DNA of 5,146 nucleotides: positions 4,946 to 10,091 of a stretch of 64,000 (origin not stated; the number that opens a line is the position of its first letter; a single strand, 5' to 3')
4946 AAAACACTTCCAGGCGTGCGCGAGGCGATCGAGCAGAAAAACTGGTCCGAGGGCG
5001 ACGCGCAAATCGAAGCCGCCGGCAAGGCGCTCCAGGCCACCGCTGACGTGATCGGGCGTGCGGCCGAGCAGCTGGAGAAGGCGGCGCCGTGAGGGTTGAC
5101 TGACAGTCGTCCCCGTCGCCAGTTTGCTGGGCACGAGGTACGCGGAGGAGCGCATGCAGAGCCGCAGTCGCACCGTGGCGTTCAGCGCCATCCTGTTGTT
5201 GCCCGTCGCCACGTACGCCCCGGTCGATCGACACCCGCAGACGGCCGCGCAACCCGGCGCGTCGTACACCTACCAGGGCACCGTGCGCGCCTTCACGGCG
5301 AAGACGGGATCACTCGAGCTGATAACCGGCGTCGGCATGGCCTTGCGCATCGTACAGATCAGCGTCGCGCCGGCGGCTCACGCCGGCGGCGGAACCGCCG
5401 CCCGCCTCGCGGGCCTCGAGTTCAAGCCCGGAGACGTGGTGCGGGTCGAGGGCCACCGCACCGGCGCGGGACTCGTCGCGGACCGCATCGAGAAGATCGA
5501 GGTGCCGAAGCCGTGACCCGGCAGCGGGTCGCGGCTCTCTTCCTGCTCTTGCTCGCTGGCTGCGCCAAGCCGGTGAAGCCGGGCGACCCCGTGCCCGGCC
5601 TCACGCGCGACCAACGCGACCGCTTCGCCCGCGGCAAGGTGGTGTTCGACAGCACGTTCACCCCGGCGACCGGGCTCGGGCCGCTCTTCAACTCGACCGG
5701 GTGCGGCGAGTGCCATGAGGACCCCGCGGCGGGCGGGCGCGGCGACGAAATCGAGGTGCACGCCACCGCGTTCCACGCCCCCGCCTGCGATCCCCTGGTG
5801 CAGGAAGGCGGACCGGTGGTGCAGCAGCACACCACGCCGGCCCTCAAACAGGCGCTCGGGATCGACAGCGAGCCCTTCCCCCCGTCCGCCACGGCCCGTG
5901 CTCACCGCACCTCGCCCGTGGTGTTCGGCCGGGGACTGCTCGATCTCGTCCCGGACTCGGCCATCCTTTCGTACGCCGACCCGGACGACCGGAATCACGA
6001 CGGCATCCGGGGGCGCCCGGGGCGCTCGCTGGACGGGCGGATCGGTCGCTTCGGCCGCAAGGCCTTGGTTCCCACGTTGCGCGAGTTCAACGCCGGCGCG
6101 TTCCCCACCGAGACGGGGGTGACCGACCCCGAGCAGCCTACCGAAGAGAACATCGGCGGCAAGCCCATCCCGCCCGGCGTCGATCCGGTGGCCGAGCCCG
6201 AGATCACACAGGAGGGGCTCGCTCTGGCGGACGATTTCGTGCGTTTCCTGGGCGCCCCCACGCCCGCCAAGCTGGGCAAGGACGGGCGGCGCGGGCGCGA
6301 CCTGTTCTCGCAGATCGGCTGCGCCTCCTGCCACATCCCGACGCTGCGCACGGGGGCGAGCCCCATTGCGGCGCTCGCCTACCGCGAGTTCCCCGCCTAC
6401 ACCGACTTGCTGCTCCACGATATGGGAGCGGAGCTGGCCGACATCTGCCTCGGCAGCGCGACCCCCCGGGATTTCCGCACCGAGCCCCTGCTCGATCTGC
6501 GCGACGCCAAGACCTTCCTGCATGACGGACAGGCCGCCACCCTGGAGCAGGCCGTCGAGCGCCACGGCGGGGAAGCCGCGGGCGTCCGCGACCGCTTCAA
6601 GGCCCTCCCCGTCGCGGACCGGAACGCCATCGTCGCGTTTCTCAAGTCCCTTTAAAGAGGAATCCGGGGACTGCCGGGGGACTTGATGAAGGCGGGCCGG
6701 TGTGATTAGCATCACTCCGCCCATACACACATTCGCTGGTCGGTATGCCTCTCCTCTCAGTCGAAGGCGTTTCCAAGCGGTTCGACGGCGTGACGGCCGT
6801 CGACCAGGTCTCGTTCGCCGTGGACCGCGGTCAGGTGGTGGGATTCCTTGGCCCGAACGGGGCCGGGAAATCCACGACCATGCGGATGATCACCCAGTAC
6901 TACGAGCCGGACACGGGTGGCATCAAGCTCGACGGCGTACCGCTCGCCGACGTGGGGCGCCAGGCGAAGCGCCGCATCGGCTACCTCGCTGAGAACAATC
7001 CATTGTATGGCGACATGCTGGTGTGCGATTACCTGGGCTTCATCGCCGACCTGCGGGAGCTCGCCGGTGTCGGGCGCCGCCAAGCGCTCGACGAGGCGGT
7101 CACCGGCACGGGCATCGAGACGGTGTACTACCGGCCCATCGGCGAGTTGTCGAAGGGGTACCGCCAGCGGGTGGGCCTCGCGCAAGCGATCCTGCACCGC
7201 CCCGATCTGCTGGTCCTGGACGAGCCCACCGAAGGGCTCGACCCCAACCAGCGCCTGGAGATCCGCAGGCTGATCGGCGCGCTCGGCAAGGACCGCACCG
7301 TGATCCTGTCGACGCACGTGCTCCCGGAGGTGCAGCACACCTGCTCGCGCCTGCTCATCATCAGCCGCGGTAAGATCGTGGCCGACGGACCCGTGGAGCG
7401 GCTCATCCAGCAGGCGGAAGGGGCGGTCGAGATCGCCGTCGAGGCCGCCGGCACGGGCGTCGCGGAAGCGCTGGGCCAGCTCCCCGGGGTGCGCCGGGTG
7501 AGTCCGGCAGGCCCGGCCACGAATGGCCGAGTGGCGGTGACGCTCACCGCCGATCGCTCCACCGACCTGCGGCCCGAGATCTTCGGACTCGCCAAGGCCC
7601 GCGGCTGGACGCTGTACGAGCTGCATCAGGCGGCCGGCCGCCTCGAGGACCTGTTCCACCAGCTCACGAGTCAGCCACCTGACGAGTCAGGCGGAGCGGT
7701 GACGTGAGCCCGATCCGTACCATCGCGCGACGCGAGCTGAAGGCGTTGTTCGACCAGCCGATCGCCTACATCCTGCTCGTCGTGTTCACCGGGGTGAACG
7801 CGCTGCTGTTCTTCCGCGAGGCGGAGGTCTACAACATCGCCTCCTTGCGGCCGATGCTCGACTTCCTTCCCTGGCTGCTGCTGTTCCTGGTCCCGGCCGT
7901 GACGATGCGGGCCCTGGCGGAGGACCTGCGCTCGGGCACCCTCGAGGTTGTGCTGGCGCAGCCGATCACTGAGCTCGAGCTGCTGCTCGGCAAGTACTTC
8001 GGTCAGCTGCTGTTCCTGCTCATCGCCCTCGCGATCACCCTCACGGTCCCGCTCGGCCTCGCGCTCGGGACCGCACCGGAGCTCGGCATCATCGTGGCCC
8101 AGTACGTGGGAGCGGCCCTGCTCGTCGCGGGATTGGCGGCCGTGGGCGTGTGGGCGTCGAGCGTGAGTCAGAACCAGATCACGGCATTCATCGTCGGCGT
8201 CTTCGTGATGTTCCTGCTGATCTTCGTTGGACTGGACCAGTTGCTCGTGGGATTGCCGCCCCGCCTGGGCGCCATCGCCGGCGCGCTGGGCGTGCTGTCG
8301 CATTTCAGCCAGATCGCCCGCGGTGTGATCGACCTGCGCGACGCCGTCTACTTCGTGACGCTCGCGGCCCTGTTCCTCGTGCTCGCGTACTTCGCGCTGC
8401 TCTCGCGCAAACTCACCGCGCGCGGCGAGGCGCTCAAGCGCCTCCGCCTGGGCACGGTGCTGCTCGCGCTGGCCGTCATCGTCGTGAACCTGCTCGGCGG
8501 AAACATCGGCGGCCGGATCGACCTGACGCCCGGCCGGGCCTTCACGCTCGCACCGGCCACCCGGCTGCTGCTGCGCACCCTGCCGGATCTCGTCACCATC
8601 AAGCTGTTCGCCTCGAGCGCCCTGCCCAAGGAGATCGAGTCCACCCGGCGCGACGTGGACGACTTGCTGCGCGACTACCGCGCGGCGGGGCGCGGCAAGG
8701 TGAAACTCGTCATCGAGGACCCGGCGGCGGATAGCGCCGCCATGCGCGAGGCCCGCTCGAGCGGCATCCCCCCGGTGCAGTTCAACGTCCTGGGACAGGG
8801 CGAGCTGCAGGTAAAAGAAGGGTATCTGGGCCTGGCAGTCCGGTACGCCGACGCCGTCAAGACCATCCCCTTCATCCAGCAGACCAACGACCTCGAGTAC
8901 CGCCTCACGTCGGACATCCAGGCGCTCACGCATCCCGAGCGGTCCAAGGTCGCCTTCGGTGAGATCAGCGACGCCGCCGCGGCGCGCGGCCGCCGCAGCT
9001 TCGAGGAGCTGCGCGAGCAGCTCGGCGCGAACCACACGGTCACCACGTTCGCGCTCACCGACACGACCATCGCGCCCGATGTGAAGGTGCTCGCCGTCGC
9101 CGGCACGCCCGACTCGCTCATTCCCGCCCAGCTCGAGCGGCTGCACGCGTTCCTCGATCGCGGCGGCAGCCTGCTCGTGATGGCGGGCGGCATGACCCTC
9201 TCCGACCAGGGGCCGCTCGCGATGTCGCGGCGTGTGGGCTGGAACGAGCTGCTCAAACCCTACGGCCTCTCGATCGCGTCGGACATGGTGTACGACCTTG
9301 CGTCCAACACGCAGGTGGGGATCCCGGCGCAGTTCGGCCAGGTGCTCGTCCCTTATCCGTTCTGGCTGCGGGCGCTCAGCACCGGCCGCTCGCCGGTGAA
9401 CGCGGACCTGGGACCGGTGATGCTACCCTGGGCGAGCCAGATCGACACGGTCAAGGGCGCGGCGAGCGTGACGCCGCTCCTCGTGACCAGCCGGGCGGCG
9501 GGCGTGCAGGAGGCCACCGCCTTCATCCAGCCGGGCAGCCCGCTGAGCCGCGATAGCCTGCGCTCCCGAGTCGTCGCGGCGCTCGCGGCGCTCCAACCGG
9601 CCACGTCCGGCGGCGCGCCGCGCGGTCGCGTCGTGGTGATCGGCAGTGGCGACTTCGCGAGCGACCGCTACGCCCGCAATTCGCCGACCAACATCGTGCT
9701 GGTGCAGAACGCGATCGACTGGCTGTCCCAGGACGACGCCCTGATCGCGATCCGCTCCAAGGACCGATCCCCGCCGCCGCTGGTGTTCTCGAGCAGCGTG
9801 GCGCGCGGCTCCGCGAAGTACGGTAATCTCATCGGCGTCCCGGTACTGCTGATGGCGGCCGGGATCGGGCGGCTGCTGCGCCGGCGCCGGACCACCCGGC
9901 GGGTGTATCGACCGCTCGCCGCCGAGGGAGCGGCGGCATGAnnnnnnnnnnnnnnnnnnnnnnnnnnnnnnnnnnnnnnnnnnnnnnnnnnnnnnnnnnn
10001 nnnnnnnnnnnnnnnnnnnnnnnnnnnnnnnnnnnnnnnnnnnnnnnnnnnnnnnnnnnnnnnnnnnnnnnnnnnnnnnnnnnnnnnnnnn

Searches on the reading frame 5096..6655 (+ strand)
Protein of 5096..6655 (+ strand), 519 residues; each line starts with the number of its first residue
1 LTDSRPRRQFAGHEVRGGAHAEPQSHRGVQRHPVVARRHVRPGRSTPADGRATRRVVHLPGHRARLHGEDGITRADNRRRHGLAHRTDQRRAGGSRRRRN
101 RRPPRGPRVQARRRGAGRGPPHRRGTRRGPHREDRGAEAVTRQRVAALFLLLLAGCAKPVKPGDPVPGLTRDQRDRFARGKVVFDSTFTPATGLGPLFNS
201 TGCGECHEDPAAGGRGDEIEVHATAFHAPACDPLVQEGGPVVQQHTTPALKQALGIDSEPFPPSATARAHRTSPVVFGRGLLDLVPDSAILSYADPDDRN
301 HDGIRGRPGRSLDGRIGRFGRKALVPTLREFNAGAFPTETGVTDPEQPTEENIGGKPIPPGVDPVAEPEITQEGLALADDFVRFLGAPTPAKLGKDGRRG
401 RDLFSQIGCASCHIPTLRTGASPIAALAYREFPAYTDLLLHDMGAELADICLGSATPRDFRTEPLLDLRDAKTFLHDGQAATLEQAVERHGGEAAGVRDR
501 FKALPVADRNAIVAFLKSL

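Call 9: search_protein_families(library=pfam, proteins=[window:5096-6655:+], max_evalue=0.001)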
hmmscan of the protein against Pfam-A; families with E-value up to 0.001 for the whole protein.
window:5096-6655:+ (519 aa): 2 families
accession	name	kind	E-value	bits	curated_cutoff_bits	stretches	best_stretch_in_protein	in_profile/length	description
PF06537.16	DHOR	-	5.1e-39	134.5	22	1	271-519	215-499/499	Di-haem oxidoreductase, putative peroxidase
PF00034.26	Cytochrom_C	-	3.3e-05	25.5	21.3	0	399-519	3-89/90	Cytochrome c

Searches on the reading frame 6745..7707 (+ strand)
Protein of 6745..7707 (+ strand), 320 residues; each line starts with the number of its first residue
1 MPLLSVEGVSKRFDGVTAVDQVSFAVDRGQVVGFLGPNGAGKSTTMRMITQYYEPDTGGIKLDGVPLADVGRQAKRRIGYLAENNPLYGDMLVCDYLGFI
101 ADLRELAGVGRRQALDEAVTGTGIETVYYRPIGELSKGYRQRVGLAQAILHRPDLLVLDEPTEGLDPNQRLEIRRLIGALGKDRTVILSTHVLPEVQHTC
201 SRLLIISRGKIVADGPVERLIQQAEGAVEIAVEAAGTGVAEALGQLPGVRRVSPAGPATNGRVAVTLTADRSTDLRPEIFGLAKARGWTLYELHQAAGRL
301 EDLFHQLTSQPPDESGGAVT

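Call 9: search_protein_families(library=pfam, proteins=[window:6745-7707:+], max_evalue=0.001)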
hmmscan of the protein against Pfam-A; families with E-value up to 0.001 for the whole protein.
window:6745-7707:+ (320 aa): 2 families
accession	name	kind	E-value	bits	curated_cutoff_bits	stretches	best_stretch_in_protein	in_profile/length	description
PF00005.33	ABC_tran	-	3.1e-29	102.7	25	1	20-162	2-136/137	ABC transporter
PF13304.12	AAA_21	-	1.4e-10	42.2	27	1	118-191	221-298/304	AAA domain, putative AbiEii toxin, Type IV TA system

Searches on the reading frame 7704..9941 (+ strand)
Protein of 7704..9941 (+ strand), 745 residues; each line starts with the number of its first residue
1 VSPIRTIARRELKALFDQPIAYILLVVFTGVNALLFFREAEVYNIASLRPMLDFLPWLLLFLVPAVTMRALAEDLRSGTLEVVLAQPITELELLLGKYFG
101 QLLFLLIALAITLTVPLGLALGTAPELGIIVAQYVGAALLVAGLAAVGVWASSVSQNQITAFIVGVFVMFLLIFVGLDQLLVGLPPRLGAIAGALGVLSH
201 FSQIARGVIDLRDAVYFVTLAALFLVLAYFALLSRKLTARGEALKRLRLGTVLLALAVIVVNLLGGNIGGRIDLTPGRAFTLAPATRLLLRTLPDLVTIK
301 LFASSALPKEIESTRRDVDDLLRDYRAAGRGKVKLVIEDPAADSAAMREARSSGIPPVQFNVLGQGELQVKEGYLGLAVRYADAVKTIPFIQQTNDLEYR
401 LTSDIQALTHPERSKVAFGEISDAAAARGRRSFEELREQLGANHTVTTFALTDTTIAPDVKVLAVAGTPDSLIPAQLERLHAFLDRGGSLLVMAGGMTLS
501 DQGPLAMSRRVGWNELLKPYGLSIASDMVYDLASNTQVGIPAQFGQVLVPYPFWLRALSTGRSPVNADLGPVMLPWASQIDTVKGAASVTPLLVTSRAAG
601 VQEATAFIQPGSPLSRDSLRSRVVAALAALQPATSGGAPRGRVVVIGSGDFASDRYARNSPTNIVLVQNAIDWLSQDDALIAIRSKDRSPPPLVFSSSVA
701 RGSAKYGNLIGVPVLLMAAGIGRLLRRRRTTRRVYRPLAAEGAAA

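Call 9: search_protein_families(library=pfam, proteins=[window:7704-9941:+], max_evalue=0.001)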
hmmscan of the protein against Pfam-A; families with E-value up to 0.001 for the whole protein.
window:7704-9941:+ (745 aa): 7 families
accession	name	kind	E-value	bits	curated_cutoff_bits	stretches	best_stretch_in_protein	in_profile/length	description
PF09822.16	ABC_transp_aux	-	4e-32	112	34.7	1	433-657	18-270/288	ABC-type uncharacterized transport system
PF23357.1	DUF7088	-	3.2e-19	69.5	27.8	1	279-379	4-104/105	Domain of unknown function (DUF7088)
PF12698.13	ABC2_membrane_3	-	1.1e-07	31.7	31.6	1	54-175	167-285/347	ABC-2 family transporter protein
PF12679.13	ABC2_membrane_2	-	2.8e-07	30.5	27.2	1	63-174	82-197/283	ABC-2 family transporter protein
PF23355.1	IFT52_GIFT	-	1.5e-05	24.6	27.2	0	431-529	16-108/246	IFT52 GIFT domain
PF14258.12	DUF4350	-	7.2e-05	23.6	30.4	1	424-656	3-167/181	Domain of unknown function (DUF4350)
PF01061.29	ABC2_membrane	-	0.00081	19.4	26.9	1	4-175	3-176/211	ABC-2 type transporter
